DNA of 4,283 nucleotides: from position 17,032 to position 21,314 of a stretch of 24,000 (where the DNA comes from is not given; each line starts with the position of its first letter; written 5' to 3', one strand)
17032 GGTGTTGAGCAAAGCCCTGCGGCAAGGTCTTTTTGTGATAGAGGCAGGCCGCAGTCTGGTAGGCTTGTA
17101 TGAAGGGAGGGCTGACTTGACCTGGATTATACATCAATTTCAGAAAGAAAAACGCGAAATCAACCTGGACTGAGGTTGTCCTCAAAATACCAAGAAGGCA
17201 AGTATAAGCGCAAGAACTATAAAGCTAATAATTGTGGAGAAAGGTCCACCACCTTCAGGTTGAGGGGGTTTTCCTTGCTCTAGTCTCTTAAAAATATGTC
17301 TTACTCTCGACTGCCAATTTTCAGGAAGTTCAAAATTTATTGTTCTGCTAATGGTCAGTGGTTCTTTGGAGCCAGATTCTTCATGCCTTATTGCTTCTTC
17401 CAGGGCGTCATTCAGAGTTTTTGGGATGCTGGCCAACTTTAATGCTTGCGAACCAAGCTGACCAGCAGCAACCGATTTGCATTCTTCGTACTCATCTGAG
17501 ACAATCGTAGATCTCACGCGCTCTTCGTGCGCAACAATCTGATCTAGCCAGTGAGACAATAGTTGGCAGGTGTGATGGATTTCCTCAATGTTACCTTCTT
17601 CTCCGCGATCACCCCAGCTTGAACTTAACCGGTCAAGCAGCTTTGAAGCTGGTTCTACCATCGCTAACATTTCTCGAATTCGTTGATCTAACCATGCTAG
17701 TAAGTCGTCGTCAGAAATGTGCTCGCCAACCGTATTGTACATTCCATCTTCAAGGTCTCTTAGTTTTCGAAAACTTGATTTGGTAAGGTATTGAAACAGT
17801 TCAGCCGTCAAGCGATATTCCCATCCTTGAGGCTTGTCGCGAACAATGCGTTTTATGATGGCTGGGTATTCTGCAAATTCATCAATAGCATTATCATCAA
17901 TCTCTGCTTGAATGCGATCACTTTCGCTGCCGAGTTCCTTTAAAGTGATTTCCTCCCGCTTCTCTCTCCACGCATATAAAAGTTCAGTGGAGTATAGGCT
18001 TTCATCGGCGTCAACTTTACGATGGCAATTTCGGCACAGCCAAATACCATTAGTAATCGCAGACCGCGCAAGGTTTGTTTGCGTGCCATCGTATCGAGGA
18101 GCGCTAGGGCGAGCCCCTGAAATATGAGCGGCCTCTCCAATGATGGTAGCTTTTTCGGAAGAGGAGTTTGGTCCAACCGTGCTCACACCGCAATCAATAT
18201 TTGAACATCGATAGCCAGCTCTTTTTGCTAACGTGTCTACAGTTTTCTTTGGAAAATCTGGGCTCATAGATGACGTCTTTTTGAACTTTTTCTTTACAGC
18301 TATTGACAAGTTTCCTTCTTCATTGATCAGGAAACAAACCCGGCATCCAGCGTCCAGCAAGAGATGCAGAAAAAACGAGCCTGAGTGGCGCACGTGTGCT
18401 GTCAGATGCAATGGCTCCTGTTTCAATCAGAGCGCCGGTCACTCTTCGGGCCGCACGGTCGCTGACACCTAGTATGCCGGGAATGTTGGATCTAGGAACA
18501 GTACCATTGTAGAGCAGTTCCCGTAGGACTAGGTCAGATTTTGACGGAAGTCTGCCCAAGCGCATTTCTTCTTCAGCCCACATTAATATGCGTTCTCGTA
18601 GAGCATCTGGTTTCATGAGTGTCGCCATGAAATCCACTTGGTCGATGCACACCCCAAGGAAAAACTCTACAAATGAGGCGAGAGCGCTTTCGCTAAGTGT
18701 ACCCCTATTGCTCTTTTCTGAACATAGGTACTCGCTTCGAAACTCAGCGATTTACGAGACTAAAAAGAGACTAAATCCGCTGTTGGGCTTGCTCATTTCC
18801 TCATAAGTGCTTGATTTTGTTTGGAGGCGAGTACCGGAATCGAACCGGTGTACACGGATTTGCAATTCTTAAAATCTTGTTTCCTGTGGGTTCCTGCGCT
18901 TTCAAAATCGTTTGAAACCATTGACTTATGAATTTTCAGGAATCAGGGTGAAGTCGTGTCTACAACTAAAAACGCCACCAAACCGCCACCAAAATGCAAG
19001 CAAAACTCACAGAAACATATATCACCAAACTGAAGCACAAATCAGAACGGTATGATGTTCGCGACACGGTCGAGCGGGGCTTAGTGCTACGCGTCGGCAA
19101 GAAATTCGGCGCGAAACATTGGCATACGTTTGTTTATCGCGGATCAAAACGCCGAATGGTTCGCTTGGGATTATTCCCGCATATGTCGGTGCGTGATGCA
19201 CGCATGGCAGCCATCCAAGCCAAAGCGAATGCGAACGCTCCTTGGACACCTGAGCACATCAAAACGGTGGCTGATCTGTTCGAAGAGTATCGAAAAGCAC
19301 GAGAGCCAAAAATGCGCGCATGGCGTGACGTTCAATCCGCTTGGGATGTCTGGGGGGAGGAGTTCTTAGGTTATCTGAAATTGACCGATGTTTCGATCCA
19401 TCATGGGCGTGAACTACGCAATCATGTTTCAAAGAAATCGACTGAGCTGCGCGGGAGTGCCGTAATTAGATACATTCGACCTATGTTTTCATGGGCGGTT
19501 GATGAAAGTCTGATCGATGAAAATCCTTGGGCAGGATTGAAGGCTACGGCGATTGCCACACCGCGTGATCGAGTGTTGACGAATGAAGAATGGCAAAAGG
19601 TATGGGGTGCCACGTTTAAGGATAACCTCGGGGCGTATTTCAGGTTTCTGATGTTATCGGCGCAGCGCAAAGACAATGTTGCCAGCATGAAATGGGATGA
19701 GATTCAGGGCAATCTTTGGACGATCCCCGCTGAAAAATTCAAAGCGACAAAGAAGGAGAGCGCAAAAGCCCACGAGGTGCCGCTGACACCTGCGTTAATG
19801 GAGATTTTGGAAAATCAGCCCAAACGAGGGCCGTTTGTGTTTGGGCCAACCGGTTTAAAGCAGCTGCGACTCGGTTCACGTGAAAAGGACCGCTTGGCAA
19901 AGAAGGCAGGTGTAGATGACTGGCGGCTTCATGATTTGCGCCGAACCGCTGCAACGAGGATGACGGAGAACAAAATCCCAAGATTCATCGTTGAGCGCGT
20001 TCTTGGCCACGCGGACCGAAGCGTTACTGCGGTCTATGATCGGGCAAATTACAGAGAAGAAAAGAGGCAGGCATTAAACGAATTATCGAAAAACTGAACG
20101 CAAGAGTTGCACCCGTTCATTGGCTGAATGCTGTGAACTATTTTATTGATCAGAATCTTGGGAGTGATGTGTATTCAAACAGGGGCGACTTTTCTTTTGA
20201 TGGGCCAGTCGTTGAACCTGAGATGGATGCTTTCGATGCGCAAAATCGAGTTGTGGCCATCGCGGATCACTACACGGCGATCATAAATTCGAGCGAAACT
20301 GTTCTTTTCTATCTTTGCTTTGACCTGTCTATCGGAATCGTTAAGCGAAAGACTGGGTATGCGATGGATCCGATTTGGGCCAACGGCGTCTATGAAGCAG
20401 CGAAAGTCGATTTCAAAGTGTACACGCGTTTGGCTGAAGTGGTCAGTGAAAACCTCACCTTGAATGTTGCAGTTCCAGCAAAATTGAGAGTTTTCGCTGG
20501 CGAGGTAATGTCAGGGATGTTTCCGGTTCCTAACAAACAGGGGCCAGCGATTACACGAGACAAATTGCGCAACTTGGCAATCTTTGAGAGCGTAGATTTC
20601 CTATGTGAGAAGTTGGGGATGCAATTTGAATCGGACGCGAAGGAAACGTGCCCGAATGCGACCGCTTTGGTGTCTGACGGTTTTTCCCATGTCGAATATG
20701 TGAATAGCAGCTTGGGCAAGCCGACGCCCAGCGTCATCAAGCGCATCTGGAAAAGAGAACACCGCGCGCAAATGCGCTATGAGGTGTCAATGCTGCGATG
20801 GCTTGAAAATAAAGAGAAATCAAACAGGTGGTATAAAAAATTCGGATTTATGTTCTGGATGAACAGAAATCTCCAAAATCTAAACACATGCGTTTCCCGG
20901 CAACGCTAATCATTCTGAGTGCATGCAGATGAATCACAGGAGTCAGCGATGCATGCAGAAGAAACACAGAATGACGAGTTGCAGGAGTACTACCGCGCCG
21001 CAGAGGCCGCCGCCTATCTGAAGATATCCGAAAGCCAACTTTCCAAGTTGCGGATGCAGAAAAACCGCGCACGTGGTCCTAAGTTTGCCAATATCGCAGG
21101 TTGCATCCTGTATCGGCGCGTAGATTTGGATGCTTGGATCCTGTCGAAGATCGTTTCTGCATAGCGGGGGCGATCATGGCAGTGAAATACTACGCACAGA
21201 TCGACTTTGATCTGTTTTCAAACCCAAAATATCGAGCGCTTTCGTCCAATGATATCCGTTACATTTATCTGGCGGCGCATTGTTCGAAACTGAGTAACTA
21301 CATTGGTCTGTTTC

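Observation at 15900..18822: Low-GC cargo block between the recombinase/AlpA module and the tRNA-Cys scar: candidate undescribed defence or toxin locus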

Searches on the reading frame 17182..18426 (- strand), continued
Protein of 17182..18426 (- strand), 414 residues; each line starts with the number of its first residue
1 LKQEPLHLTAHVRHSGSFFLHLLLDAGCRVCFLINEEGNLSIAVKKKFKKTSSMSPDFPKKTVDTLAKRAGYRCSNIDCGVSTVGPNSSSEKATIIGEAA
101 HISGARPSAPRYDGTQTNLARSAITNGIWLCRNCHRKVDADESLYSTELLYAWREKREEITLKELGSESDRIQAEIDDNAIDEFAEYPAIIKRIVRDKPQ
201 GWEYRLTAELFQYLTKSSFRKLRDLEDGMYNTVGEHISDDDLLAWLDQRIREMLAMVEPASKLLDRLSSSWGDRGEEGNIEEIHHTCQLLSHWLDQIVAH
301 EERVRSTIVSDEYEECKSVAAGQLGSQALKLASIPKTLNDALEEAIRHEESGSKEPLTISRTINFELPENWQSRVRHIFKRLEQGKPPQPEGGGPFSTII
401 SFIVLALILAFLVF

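Call 85: search_solved_structures(query=A3, max_evalue=0.01, show_alignments=3)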
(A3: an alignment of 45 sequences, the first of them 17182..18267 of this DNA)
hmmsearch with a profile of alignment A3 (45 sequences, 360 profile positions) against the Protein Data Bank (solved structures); distinct sequences matched with E-value up to 0.01: 4.
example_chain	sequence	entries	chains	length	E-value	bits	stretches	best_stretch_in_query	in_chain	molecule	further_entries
9om4_A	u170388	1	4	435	4.3e-11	45.9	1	9-117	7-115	HNH endonuclease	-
7rwm_A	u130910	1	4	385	9.3e-05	25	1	42-115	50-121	SAVED domain-containing protein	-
8fm1_A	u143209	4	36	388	0.00014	24.5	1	39-97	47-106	SAVED domain-containing protein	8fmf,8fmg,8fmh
9dif_A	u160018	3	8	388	0.0066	18.9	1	39-97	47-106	HNH endonuclease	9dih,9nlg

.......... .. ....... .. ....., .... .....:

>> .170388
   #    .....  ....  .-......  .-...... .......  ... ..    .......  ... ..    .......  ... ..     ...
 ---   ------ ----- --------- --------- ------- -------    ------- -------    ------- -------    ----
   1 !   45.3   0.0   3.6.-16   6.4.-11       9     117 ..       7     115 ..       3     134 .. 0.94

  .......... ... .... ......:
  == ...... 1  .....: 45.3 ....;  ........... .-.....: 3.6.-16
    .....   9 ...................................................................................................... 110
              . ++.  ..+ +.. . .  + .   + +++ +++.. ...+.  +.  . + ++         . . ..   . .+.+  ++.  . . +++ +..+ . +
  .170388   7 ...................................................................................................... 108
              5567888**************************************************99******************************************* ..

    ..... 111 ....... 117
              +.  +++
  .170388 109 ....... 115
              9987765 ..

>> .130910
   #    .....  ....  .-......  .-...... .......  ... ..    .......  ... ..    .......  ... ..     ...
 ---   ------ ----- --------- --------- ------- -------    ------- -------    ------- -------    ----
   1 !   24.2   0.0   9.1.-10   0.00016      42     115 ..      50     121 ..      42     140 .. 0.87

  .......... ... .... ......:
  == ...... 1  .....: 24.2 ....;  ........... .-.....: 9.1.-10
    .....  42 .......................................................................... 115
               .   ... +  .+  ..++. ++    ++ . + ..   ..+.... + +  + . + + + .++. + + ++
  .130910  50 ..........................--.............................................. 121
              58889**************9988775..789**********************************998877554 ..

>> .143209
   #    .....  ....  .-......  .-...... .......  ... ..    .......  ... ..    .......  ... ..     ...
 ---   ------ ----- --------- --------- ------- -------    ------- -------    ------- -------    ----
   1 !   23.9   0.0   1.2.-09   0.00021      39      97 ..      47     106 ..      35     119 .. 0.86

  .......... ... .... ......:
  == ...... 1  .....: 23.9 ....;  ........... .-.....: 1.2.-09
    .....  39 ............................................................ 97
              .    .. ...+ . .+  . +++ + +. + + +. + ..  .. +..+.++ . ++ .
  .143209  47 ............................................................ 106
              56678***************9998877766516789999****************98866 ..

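Call 87: search_solved_structures(query=window:17182-18267:-, max_evalue=1, show_alignments=1)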
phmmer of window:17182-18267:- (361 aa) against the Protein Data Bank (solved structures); distinct sequences matched with E-value up to 1: 5.
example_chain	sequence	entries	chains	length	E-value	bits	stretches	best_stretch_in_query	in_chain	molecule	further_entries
9om4_A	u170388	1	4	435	4.3e-06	29.2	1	9-115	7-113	HNH endonuclease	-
7rwm_A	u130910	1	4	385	0.074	15.3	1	41-106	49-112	SAVED domain-containing protein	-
8fm1_A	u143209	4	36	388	0.086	15.1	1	41-94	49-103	SAVED domain-containing protein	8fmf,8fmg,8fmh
7rwk_A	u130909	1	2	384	0.23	13.6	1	14-90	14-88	SAVED domain-containing protein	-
8ysq_A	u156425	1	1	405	0.58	12.3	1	3-107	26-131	SAVED domain-containing protein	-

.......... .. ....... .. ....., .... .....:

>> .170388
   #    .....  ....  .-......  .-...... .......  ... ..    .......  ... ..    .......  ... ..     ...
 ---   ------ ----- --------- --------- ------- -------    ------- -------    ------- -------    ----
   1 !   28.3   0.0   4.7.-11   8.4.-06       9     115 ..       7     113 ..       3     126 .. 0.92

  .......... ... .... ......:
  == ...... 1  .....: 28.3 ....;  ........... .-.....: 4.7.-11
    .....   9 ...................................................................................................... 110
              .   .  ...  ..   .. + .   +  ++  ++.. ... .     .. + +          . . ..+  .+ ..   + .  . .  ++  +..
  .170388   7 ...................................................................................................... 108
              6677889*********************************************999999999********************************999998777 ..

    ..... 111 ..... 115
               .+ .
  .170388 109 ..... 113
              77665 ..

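Call 91: find_encoding_contigs(protein=P0050, flank=6000, max_places=4)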
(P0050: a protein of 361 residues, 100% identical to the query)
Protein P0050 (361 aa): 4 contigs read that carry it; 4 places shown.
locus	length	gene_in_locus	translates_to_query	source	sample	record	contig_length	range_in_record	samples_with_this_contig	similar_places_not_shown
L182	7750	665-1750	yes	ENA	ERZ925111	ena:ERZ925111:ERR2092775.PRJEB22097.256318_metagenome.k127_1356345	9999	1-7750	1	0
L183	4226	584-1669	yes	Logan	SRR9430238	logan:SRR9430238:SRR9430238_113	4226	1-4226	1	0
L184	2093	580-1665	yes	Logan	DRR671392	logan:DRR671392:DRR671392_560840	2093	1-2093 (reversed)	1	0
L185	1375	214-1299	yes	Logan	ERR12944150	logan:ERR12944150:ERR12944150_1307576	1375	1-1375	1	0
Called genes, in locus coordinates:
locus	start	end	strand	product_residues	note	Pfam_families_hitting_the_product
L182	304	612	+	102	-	-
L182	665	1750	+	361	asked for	-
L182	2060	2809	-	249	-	-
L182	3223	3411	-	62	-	PF05930:Phage_AlpA (weak)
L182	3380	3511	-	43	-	-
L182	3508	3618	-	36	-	-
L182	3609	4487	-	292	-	PF12834:Phage_int_SAM_2, PF12835:Integrase_1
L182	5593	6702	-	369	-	PF00724:Oxidored_FMN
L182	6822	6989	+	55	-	-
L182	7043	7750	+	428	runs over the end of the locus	PF12704:MacB_PCD, PF02687:FtsX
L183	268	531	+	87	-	-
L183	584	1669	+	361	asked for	-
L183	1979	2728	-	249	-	-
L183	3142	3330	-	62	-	PF05930:Phage_AlpA (weak)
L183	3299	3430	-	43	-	-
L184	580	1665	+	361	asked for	-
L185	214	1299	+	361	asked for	-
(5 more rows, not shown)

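Call 98: find_encoding_contigs(protein=P0058, flank=7000, max_places=2)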
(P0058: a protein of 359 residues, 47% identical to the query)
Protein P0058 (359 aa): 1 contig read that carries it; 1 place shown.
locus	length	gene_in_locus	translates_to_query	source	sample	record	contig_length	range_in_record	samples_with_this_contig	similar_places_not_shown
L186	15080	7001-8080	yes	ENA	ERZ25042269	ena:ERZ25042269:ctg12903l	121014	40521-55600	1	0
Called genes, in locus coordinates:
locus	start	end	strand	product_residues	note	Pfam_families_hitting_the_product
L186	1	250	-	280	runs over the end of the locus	PF12833:HTH_18, PF00165:HTH_AraC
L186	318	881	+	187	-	PF01408:GFO_IDH_MocA, PF02826:2-Hacid_dh_C (weak)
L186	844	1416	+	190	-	PF22725:GFO_IDH_MocA_C3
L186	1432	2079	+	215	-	PF06283:ThuA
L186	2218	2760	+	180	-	-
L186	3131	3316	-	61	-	-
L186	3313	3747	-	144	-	PF00872:Transposase_mut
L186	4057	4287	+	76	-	PF12728:HTH_17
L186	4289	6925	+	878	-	PF14700:RPOL_N, PF00940:RNA_pol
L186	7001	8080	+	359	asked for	-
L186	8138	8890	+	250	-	-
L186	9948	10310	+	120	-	PF02498:Bro-N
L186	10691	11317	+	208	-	PF24072:T7_gp14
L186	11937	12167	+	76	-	-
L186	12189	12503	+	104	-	PF01381:HTH_3 (weak)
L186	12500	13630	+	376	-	PF00589:Phage_integrase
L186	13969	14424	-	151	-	PF00137:ATP-synt_C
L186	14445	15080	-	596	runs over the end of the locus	PF01496:V_ATPase_I (weak)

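Call 99: find_encoding_contigs(protein=P0089, flank=7000, max_places=2)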
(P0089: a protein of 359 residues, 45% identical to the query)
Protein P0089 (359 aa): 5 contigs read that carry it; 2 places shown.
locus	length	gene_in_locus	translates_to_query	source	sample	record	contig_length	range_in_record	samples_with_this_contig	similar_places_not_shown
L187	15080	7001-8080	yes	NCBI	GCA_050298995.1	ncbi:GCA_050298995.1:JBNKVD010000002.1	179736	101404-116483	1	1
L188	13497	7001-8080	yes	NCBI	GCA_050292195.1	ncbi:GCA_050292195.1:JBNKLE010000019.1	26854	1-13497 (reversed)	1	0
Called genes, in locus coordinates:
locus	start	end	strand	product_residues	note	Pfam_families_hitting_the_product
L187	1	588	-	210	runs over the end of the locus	PF00730:HhH-GPD, PF00633:HHH (weak), PF10576:EndIII_4Fe-2S (faint)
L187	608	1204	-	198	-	PF01725:Ham1p_like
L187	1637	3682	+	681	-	PF13426:PAS_9, PF01590:GAF (weak), PF00512:HisKA, PF14501:HATPase_c_5 (faint), PF02518:HATPase_c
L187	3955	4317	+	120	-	PF00072:Response_reg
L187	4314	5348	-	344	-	PF01041:DegT_DnrJ_EryC1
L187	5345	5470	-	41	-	-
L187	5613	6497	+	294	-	PF00561:Abhydrolase_1, PF12697:Abhydrolase_6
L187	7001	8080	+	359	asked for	-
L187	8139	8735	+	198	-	PF13274:SocA_Panacea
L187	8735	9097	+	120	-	-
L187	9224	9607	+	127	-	-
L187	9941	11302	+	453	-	PF06965:Na_H_antiport_1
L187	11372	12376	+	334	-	PF03330:DPBB_1, PF05036:SPOR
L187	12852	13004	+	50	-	PF00471:Ribosomal_L33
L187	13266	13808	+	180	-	PF02357:NusG, PF00467:KOW (weak)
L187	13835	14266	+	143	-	PF03946:Ribosomal_L11_N, PF00298:Ribosomal_L11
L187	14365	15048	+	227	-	PF00687:Ribosomal_L1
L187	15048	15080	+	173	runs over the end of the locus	PF00466:Ribosomal_L10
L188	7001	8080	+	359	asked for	-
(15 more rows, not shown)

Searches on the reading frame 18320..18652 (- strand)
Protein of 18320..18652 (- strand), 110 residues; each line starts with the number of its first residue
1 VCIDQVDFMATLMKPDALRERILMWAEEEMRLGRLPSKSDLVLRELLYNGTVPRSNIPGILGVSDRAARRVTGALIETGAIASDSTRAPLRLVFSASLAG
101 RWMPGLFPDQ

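Call 5: search_protein_families(library=pfam, proteins=[window:18320-18652:-], max_evalue=0.01)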
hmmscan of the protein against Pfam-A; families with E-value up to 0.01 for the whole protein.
window:18320-18652:- (110 aa): 0 families

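Call 6: search_protein_families(library=padloc, proteins=[window:18320-18652:-], max_evalue=0.1)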
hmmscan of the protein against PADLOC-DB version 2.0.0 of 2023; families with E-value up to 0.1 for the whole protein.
window:18320-18652:- (110 aa): 0 families

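Call 7: search_protein_families(library=ncbifam, proteins=[window:18320-18652:-], max_evalue=0.01)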
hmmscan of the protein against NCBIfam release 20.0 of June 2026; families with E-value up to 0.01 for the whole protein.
window:18320-18652:- (110 aa): 0 families

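Call 8: search_protein_families(library=phrogs, proteins=[window:18320-18652:-], max_evalue=0.01)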
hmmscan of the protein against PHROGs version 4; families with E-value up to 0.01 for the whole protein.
window:18320-18652:- (110 aa): 0 families

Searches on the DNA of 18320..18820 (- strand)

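Call 61: search_dna_similar(query=window:18320-18820:-, collection=plasmids, mode=distant, max_rows=8)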
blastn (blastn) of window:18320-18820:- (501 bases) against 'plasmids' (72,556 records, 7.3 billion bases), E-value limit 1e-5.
Records with a match: 1; places in all: 1; records where one place covers at least 80% of the query: 0.
Best place of each record, by identity: 60-80% 1.
By first word of the organism name: Haematobacter 1.
By predicted mobility (MOB-suite, as given by PLSDB): conjugative 1.
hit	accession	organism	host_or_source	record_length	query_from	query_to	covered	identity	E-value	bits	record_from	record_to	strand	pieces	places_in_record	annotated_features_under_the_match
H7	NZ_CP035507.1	Haematobacter massiliensis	single cell,human skin swab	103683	118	260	29%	69.9%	1e-7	65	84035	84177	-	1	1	Fic family protein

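Call 62: get_annotated_region(hit=H7, flank=1500)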
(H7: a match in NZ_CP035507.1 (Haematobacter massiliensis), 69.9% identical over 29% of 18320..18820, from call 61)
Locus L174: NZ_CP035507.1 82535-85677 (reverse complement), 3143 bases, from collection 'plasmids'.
description: Haematobacter massiliensis strain OT1 plasmid pOT1-7, complete sequence
organism: Haematobacter massiliensis (NCBI taxid 195105)
taxonomy: Bacteria; Pseudomonadota; Alphaproteobacteria; Rhodobacterales; Paracoccaceae; Haematobacter; Haematobacter massiliensis
host: -; source: single cell,human skin swab; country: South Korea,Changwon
typing (MOB-suite, as given by PLSDB): conjugative; replicon rep_cluster_579; relaxase MOBP; mating-pair formation MPF_T
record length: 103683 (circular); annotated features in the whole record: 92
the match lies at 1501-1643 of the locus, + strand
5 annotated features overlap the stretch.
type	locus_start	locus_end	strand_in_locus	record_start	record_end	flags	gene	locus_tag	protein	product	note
CDS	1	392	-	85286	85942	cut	-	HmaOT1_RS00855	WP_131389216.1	hypothetical protein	-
CDS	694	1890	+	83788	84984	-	-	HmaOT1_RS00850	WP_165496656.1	Fic family protein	-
CDS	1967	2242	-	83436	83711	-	-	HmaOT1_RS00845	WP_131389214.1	hypothetical protein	-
CDS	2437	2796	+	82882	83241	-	-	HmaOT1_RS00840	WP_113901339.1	hypothetical protein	-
CDS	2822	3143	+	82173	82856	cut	-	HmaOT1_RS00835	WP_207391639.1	lytic transglycosylase domain-containing protein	-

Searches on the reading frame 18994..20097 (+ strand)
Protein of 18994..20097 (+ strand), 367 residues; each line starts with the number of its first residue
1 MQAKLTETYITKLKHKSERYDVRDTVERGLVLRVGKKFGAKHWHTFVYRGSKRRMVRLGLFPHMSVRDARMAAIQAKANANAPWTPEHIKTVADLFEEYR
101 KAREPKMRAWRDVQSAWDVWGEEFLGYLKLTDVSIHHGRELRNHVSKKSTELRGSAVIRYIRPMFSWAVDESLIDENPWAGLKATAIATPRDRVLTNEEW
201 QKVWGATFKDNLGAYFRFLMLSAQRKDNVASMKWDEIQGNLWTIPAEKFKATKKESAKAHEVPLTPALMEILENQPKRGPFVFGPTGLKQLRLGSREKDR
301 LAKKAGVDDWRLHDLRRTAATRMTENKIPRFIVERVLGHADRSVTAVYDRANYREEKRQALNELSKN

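Call 5: search_protein_families(library=pfam, proteins=[window:18994-20097:+], max_evalue=0.01)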
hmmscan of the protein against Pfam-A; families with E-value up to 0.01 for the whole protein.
window:18994-20097:+ (367 aa): 2 families
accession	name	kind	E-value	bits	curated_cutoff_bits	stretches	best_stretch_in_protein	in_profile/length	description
PF00589.27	Phage_integrase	-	4.3e-16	59.6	27.1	1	214-353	26-170/172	Phage integrase family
PF13356.12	Arm-DNA-bind_3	-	2.3e-10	40.9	27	1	5-80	1-70/83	Arm DNA-binding domain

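Call 7: search_protein_families(library=ncbifam, proteins=[window:18994-20097:+], max_evalue=0.01)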
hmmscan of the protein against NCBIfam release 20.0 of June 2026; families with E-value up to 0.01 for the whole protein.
window:18994-20097:+ (367 aa): 6 families
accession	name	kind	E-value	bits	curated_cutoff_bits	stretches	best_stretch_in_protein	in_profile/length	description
NF007246.0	PRK09692.1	domain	2.1e-12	46.4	434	1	215-360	238-385/413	integrase domain-containing protein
NF040815.2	recomb_XerA_Arch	equivalog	2.2e-08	34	220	1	143-358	48-261/263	site-specific tyrosine recombinase/integron integrase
TIGR02225.1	recomb_XerD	equivalog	2.6e-06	27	329.6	1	300-350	222-273/290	site-specific tyrosine recombinase XerD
NF003462.0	PRK05084.1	equivalog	6e-05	21.9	267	1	312-366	305-358/360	tyrosine recombinase XerS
NF001399.0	PRK00283.1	subfamily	6.6e-05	22.3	279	0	300-350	230-282/300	tyrosine recombinase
TIGR02224.1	recomb_XerC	equivalog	0.00016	21.2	335.15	0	301-353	227-279/295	tyrosine recombinase XerC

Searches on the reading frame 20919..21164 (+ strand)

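Call 5: search_protein_families(library=pfam, proteins=[window:20919-21164:+], max_evalue=0.01)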
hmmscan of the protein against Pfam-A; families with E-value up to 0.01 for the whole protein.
window:20919-21164:+ (81 aa): 1 family
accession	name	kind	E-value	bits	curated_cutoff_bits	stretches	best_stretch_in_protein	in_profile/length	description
PF12728.13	HTH_17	-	2.8e-07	31.1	27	1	24-75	1-48/51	Helix-turn-helix domain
